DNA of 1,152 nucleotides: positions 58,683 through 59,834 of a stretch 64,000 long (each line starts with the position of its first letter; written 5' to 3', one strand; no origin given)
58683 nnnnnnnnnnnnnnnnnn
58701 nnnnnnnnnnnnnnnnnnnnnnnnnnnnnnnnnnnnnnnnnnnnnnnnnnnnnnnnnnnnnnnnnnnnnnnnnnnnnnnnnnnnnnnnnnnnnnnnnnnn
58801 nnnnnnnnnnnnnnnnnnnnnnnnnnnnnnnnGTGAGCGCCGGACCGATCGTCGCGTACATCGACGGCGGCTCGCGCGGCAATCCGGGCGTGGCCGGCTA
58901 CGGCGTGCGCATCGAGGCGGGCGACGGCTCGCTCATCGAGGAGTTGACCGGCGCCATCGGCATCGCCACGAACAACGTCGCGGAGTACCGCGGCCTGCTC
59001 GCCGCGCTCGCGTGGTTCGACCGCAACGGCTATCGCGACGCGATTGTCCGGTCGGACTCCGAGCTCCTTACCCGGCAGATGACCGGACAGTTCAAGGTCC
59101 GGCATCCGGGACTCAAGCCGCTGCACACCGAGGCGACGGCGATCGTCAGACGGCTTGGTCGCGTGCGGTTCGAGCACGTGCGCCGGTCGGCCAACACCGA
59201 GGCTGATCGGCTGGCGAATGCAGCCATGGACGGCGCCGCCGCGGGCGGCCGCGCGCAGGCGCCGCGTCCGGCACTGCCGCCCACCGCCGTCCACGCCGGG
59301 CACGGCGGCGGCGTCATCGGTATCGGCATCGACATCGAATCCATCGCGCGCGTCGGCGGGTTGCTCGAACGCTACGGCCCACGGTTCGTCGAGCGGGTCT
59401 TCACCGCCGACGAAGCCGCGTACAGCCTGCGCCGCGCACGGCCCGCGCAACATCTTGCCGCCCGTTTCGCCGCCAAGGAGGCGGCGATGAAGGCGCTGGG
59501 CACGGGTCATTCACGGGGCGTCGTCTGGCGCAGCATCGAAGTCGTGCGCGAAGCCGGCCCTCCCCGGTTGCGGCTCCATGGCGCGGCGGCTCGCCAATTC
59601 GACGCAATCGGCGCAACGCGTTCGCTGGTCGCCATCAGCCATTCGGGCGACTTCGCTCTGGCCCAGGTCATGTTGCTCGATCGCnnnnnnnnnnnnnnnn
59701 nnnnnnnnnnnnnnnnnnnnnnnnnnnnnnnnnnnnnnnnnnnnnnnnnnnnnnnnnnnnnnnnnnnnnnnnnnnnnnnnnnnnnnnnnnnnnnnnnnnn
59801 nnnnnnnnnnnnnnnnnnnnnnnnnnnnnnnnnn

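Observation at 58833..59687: Single-ORF fusion of an RNase HI-like domain with holo-ACP synthase (AcpS), translationally coupled to a COG1579 zinc-ribbon gene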

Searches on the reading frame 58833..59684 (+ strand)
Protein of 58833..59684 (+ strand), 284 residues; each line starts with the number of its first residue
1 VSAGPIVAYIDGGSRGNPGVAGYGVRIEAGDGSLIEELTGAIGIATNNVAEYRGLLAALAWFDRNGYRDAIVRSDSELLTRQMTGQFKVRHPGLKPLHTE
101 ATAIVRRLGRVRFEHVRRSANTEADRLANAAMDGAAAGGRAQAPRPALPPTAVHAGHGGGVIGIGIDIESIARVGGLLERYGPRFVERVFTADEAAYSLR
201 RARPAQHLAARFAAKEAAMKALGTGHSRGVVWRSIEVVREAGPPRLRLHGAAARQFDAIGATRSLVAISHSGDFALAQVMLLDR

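Call 3: search_protein_families(library=pfam, proteins=[window:58833-59684:+], max_evalue=0.01)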
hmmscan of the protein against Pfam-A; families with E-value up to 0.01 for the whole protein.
window:58833-59684:+ (284 aa): 3 families
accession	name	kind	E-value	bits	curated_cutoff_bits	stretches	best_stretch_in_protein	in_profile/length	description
PF01648.25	ACPS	-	2.7e-18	66.5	25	1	163-254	1-94/111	4'-phosphopantetheinyl transferase superfamily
PF13456.12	RVT_3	-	3.4e-17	62.9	21.6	1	11-131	3-123/123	Reverse transcriptase-like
PF00075.30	RNase_H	-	2.4e-06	28.2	25.8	1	6-131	4-139/141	RNase H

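Call 4: search_protein_families(library=ncbifam, proteins=[window:58833-59684:+], max_evalue=0.01)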
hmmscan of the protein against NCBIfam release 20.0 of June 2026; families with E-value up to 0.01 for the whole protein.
window:58833-59684:+ (284 aa): 20 families
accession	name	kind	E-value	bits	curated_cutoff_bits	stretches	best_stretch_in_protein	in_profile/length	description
NF005567.0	PRK07238.1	equivalog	5.3e-42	144.5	326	1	10-142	8-141/378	bifunctional RNase H/acid phosphatase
NF011254.0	PRK14660.1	equivalog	8.8e-35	119.4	195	1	161-281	2-123/125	holo-[acyl-carrier-protein] synthase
NF011251.0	PRK14657.1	equivalog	1.4e-32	112.3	165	1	161-281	2-121/123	holo-[acyl-carrier-protein] synthase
NF011250.0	PRK14656.1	equivalog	4.1e-30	104.4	175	1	161-281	2-123/126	holo-[acyl-carrier-protein] synthase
NF041306.1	RnaseHI_Halo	equivalog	3.6e-27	95.5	300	1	4-133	68-196/197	ribonuclease HI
TIGR00556.1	pantethn_trn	domain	4.2e-27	94.8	45.35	1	162-281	3-125/128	phosphopantetheine--protein transferase domain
NF000832.0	PRK00070.3-2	equivalog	2.8e-25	88.9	107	1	161-280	2-113/116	holo-ACP synthase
NF041175.1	RNAseHI_Thmprot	equivalog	2.4e-23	82.6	140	1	16-136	13-137/143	ribonuclease HI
TIGR00516.1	acpS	equivalog_domain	4e-23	82.1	59.8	1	161-281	2-120/125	holo-ACP synthase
NF011256.0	PRK14662.1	equivalog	3.2e-21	76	150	1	161-281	2-117/123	4'-phosphopantetheinyl transferase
NF011253.0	PRK14659.1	equivalog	9.3e-21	74.7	156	1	161-282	2-120/123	holo-[acyl-carrier-protein] synthase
NF011257.0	PRK14663.1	equivalog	2.2e-20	72.8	186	1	163-280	2-116/123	holo-[acyl-carrier-protein] synthase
NF000831.0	PRK00070.3-1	equivalog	3e-18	66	124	1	160-281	2-127/130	holo-ACP synthase AcpS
NF010482.0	PRK13907.1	equivalog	2.6e-12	46.9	231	1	6-131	2-124/128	ribonuclease H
NF011255.0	PRK14661.1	equivalog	1.2e-09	38.3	209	1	161-281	2-107/169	holo-[acyl-carrier-protein] synthase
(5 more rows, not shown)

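Call 5: find_homologous_proteins(query=window:58833-59684:+, max_evalue=0.00001)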
Query window:58833-59684:+ (284 aa): 3343 proteins with E <= 0.00001 among 8000 candidates; the best 120 are listed.
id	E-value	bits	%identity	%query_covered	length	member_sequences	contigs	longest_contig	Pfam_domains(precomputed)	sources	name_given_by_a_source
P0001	1.8e-159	548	93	98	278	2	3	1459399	PF13456.13,PF01648.26,PF00075.31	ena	-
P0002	4.3e-159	546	92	98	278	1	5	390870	PF13456.13,PF01648.26,PF00075.31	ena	-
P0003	3.8e-158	543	92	98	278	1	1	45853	PF13456.13,PF01648.26,PF00075.31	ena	-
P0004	5.0e-157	540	92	98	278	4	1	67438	PF13456.13,PF01648.26,PF00075.31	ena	-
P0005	5.8e-155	533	89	100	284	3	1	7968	PF13456.13,PF01648.26,PF00075.31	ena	-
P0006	1.5e-153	528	88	100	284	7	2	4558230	PF13456.13,PF01648.26,PF00075.31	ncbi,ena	-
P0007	4.4e-152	523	88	100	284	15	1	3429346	PF13456.13,PF01648.26,PF00075.31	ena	-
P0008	2.4e-151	521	86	100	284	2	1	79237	PF13456.13,PF01648.26,PF00075.31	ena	-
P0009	2.9e-151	521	86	100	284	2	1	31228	PF13456.13,PF01648.26,PF00075.31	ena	-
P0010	8.8e-146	503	83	99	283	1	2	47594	PF13456.13,PF01648.26,PF00075.31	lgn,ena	-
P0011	2.6e-145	501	85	100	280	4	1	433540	PF13456.13,PF01648.26,PF00075.31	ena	-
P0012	2.5e-143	495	83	99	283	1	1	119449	PF13456.13,PF01648.26,PF00075.31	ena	-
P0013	4.9e-143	494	83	98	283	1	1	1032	PF13456.13,PF01648.26,PF00075.31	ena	-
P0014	5.7e-142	490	81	98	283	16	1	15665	PF13456.13,PF01648.26,PF00075.31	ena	-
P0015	1.1e-141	489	81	99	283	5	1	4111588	PF13456.13,PF01648.26,PF00075.31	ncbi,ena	-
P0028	4.8e-122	425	74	99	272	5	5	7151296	PF13456.13,PF01648.26,PF00075.31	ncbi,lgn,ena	-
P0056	2.0e-105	370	61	99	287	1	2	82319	PF13456.13,PF01648.26,PF00075.31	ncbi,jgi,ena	-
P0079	5.0e-102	359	59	99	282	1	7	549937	PF13456.13,PF01648.26,PF00075.31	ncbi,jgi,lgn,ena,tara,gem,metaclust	tara:strand:- start:7456 stop:8304 length:849 start_codon:yes stop_codon:yes gene_type:complete|meta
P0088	4.1e-101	356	60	100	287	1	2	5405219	PF13456.13,PF01648.26,PF00075.31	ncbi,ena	-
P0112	2.2e-98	347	62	98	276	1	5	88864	PF13456.13,PF01648.26,PF00075.31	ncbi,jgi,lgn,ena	-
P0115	6.0e-98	346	60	99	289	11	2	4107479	PF13456.13,PF01648.26,PF00075.31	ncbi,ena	-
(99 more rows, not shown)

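Call 7: list_cluster_members(proteins=[P0006, P0015, P0028, P0079, P0088, P0115, P0112, P0056])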
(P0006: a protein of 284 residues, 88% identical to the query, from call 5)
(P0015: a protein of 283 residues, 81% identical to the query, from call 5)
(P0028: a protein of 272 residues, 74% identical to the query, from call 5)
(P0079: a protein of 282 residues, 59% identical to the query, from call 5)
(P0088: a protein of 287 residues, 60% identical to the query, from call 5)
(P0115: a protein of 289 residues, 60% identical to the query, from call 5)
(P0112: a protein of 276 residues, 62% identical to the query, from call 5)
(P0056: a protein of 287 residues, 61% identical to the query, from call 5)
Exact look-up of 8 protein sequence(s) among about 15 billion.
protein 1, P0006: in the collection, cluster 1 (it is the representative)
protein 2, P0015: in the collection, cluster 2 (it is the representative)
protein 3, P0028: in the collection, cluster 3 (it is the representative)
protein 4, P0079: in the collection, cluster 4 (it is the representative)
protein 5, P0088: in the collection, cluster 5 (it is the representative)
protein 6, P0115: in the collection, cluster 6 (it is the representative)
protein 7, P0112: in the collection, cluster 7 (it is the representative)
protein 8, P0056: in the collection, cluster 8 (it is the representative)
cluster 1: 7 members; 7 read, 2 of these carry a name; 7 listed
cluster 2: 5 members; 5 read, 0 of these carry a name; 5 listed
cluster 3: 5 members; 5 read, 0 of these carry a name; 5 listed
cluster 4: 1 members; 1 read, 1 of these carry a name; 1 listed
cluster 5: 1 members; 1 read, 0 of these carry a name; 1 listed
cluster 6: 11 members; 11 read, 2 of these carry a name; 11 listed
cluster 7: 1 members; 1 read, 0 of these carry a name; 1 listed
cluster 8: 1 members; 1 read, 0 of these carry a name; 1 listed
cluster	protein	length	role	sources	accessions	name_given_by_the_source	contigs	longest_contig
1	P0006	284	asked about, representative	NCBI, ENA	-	-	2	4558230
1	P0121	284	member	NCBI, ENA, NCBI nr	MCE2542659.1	MAG: holo-ACP synthase [Acidobacteria bacterium] | holo-ACP synthase [Acidobacteriota bacterium]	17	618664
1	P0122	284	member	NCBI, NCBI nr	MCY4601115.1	MAG: holo-ACP synthase [Acidobacteria bacterium] | holo-ACP synthase [Acidobacteriota bacterium]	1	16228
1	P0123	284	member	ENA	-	-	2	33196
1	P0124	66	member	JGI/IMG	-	-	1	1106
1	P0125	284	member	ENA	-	-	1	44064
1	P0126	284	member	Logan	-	-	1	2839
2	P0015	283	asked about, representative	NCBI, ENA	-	-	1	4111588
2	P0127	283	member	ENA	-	-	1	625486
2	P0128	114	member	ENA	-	-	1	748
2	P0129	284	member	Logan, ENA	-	-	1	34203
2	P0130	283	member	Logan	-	-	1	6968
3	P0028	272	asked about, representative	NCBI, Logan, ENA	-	-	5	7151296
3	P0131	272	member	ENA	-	-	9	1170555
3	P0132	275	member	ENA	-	-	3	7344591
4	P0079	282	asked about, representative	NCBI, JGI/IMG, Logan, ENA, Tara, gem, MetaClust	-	strand:- start:7456 stop:8304 length:849 start_codon:yes stop_codon:yes gene_type:complete | TARA_125_MIX_0.22-3_scaffold50847_1_gene52522 COG0328 K15634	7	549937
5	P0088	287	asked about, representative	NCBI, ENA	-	-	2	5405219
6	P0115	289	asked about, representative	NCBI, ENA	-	-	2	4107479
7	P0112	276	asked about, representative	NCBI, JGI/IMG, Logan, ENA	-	-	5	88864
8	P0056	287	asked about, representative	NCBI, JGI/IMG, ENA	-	-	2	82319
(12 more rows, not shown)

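Call 8: find_related_loci(query=window:58833-59684:+, collection=genome_contigs, flank=6000)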
Query window:58833-59684:+ (284 aa) in genome_contigs; peptide patterns used: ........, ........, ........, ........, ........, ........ (x = any residue, [..] = any of these).
600 stretches matched a pattern (row limit reached: there are more); 388 encode a relative of the query (tblastn E <= 1e-3); the best 80 are kept; 79 distinct loci.
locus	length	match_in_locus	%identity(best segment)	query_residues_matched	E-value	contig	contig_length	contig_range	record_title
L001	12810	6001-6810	73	1-282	8e-122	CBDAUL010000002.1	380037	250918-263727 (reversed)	MAG: Vicinamibacterales bacterium isolate 3187d3cd-29f7-40f2-88d1-47a6769d9de4 genome assembly, contig: contig_2, whole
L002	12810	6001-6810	72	1-282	3e-121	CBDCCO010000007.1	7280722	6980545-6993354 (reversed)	MAG: Vicinamibacterales bacterium isolate 33854e28-373d-43bf-a5c3-6fc065bbcf3f genome assembly, contig: contig_7, whole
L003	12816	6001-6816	62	6-284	2e-105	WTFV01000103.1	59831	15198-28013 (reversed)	MAG: Acidobacteria bacterium isolate CO36386bin_12 NODE_327_length_59831_cov_22.673213, whole genome shotgun sequence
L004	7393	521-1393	59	1-282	4e-102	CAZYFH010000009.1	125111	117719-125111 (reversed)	MAG TPA_asm: uncultured Vicinamibacteraceae bacterium isolate SRP092902_co1_105 genome assembly, contig: NODE_74_length_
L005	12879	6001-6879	60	1-282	3e-98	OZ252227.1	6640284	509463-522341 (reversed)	MAG: Vicinamibacterales bacterium isolate cd9bc89c-c98a-4b3d-bcbe-5a790f0e95a9 genome assembly, chromosome: 1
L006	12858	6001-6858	60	6-284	2e-95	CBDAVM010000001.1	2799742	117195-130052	MAG: Vicinamibacterales bacterium isolate a7c2027e-4184-4f59-b936-189da53a1eb3 genome assembly, contig: contig_1, whole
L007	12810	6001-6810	54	7-282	1e-83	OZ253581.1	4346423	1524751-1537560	MAG: Vicinamibacterales bacterium isolate ea6a457f-ca14-4499-b623-59ce1cb781d9 genome assembly, chromosome: 1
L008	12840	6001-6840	81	5-284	2e-140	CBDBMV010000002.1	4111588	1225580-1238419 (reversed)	MAG: Vicinamibacterales bacterium isolate 2187f636-645f-436b-8049-49ee8fb927be genome assembly, contig: contig_2, whole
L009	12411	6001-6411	66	1-133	3e-53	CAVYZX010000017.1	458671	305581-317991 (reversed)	MAG: uncultured Acidobacteriota bacterium isolate MFD02242.bin.1.362 genome assembly, contig: contig_27011, whole genome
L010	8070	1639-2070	63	6-149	1e-51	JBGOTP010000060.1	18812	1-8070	MAG: Vicinamibacteria bacterium isolate OBJ_0618_7090110_16 k141_3465092_length_18812_cov_18.2030, whole genome shotgun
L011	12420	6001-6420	62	6-145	1e-51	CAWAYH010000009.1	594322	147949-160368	MAG: uncultured Acidobacteriota bacterium isolate MFD06229.bin.2.115 genome assembly, contig: contig_25485, whole genome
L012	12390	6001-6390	64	6-135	2e-49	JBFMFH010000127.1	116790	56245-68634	MAG: Acidobacteriota bacterium isolate MAG266 MAG266_127, whole genome shotgun sequence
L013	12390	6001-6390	64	6-135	1e-48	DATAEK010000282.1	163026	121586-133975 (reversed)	MAG TPA_asm: Vicinamibacterales bacterium isolate SMAG_U6775 k141_4612744, whole genome shotgun sequence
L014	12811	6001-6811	63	6-282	8e-78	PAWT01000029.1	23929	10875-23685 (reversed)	MAG: Acidobacteria bacterium isolate SAT1339 61651, whole genome shotgun sequence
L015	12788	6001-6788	65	6-271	9e-78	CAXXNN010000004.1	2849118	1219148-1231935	MAG: Vicinamibacterales bacterium isolate 584f8af7-9898-40e5-a533-8d11c034b1eb genome assembly, contig: contig_4, whole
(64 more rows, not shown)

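Call 21: search_protein_representatives(protein=window:58833-59684:+)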
Query: 284 residues. Proteins with E-value up to 0.001 (for the whole library): 26021; up to 1e-10: 9713; up to 1e-30: 82. The best 150 are listed.
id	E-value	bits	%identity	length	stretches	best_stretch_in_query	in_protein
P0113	1.2e-98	346.5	59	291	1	1-282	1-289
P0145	7.8e-83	294.7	54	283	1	6-284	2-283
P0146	1.7e-57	211.5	63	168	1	3-155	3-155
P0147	1.2e-54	202.2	57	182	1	105-282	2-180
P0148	2.4e-51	191.4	69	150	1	145-282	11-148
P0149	3.1e-50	187.8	37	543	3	9-154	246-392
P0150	3.6e-49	184.3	62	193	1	5-158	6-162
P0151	2.2e-47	178.4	64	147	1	7-144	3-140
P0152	1.3e-45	172.5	60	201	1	3-151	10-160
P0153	7.0e-45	170.2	61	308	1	6-150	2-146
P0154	1.5e-44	169.1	63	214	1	5-136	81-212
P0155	1.6e-43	165.8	62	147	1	6-135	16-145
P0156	2.8e-42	161.7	40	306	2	6-151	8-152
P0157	2.9e-42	161.6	55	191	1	5-149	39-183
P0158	1.0e-41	159.8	41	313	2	7-133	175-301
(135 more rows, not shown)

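Call 25: search_protein_families(library=pfam, proteins=[L011:6388-7242:-, L012:6416-7261:-, L014:5995-6420:+, L014:6440-6817:+, L015:6450-6836:+, L011:7777-8115:+], max_evalue=0.01)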
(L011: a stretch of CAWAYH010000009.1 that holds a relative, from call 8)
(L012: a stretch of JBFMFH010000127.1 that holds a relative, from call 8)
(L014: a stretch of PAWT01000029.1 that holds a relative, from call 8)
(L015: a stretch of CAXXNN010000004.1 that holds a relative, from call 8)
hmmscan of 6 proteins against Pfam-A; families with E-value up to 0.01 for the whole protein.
L011:6388-7242:- (285 aa): 1 family
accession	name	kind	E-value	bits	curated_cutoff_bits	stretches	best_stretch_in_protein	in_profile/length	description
PF02578.20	Cu-oxidase_4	-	4e-57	193.8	22.9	1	59-262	33-237/238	Multi-copper polyphenol oxidoreductase laccase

L012:6416-7261:- (282 aa): 1 family
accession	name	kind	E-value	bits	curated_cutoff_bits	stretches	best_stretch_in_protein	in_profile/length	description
PF02578.20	Cu-oxidase_4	-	1.4e-57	195.3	22.9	1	53-276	33-237/238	Multi-copper polyphenol oxidoreductase laccase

L014:5995-6420:+ (142 aa): 2 families
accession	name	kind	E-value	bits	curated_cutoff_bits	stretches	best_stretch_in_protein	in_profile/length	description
PF13456.12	RVT_3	-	7.9e-25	87.6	21.6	1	8-128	3-123/123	Reverse transcriptase-like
PF00075.30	RNase_H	-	1.9e-11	44.8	25.8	1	4-129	5-140/141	RNase H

L014:6440-6817:+ (126 aa): 1 family
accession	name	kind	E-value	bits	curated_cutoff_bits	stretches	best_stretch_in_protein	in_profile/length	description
PF01648.25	ACPS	-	1.5e-16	60.9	25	1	7-102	3-100/111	4'-phosphopantetheinyl transferase superfamily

L015:6450-6836:+ (129 aa): 1 family
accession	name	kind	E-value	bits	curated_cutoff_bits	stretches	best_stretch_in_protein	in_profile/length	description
PF01648.25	ACPS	-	2.2e-16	60.3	25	1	7-102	3-100/111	4'-phosphopantetheinyl transferase superfamily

L011:7777-8115:+ (113 aa): 0 families

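Call 28: find_encoding_contigs(protein=P0001, flank=6000, max_places=3)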
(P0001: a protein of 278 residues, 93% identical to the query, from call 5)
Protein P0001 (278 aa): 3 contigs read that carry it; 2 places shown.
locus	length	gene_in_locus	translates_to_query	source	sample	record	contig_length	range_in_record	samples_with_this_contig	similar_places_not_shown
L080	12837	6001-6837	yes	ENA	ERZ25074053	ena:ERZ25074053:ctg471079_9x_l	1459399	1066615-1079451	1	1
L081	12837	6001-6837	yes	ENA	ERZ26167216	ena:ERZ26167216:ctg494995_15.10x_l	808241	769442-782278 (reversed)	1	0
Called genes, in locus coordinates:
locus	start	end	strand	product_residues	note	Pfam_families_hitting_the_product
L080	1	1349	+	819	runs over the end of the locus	PF00488:MutS_V, PF01713:Smr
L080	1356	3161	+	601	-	PF01807:Zn_ribbon_DnaG, PF08275:DNAG_N, PF01751:Toprim, PF13155:Toprim_2, PF13362:Toprim_3 (weak), PF13662:Toprim_4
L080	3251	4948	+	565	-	PF03979:Sigma70_r1_1, PF00140:Sigma70_r1_2, PF04542:Sigma70_r2, PF04539:Sigma70_r3, PF04545:Sigma70_r4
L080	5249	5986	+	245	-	PF24481:CT398_CC, PF02591:Zn_ribbon_9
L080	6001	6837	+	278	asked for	PF00075:RNase_H (weak), PF13456:RVT_3, PF01648:ACPS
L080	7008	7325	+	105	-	-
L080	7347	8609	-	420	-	PF00091:Tubulin, PF12327:FtsZ_C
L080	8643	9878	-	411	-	PF01869:BcrAD_BadFG (faint), PF11104:PilM_2, PF02491:SHS2_FTSA, PF06277:EutA (weak), PF06723:MreB_Mbl, PF14450:FtsA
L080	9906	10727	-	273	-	PF08478:POTRA_1, PF03799:FtsQ_DivIB_C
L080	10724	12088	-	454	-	PF01225:Mur_ligase, PF08245:Mur_ligase_M, PF02875:Mur_ligase_C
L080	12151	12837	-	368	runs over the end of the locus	PF03033:Glyco_transf_28, PF04101:Glyco_tran_28_C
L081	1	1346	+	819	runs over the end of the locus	PF00488:MutS_V, PF01713:Smr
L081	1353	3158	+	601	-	PF01807:Zn_ribbon_DnaG, PF08275:DNAG_N, PF01751:Toprim, PF13155:Toprim_2, PF13362:Toprim_3 (weak), PF13662:Toprim_4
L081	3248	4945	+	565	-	PF03979:Sigma70_r1_1, PF00140:Sigma70_r1_2, PF04542:Sigma70_r2, PF04539:Sigma70_r3, PF04545:Sigma70_r4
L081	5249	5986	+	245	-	PF24481:CT398_CC, PF02591:Zn_ribbon_9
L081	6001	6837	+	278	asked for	PF00075:RNase_H (weak), PF13456:RVT_3, PF01648:ACPS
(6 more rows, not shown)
